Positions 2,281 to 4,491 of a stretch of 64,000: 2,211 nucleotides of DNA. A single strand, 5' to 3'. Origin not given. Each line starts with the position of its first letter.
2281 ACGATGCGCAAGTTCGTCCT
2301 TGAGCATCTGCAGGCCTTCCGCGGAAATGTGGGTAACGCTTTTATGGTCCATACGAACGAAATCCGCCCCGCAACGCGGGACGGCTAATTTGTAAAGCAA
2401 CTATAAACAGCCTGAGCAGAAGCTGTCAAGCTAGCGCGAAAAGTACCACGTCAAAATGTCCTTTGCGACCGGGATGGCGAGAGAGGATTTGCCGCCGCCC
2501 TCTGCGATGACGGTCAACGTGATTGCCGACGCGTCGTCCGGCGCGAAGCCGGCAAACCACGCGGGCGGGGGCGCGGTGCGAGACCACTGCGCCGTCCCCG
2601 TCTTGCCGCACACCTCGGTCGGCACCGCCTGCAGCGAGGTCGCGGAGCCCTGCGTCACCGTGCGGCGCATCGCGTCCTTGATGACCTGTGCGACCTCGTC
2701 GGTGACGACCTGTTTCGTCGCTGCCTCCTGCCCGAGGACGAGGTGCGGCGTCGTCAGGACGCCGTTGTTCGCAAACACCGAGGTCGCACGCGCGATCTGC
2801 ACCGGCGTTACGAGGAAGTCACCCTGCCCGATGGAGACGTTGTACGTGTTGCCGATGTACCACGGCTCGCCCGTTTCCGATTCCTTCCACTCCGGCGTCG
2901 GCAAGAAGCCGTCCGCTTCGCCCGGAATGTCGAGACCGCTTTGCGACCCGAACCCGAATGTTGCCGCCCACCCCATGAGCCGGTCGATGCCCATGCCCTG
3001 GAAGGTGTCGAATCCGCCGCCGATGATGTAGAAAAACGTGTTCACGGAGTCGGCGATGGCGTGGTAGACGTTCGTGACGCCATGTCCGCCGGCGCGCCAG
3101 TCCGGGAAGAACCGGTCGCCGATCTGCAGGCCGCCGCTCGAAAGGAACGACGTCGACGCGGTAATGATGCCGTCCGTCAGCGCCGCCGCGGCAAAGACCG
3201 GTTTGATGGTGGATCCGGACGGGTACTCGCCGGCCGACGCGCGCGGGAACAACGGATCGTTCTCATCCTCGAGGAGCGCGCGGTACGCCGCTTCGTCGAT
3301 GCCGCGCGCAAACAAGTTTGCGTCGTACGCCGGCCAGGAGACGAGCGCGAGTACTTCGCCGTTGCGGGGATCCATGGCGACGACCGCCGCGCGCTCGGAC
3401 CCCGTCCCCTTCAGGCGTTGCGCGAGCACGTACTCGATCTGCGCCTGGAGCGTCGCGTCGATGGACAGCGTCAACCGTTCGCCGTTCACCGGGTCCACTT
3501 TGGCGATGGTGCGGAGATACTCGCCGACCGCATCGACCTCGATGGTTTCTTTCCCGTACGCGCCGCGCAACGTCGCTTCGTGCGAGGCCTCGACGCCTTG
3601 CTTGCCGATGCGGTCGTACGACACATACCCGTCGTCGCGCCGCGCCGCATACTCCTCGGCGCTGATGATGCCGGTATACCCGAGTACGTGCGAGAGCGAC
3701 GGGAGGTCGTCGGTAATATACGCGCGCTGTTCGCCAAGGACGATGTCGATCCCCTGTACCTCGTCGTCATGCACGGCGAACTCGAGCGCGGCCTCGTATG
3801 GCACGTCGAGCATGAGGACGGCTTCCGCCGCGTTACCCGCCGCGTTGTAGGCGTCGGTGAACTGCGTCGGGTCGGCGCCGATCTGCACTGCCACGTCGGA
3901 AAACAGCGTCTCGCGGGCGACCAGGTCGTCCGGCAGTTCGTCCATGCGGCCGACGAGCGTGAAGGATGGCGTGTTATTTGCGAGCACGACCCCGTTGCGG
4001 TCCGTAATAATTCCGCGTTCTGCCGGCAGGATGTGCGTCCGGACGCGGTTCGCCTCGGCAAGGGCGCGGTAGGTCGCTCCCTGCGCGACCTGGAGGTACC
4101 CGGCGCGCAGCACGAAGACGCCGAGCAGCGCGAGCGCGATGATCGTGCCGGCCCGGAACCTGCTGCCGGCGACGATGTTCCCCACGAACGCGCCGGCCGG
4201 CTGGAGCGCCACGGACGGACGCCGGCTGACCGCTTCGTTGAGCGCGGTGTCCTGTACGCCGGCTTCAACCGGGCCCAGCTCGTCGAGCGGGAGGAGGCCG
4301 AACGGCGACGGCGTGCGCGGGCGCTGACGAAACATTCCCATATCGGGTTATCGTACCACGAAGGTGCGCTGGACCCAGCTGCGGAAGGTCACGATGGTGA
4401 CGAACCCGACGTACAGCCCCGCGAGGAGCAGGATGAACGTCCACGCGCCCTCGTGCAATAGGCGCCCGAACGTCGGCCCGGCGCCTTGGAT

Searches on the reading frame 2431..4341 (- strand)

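Call 34: search_protein_families(library=pfam, proteins=[window:2431-4341:-], max_evalue=0.00001)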
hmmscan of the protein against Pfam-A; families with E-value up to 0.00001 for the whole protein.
window:2431-4341:- (636 aa): 2 families
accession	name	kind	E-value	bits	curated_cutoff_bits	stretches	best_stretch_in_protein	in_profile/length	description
PF00905.27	Transpeptidase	-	8.4e-55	186.5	22.1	1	319-630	2-298/299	Penicillin binding protein transpeptidase domain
PF03717.20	PBP_dimer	-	1.4e-31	110.8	24.4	1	106-279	3-179/180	Penicillin-binding Protein dimerisation domain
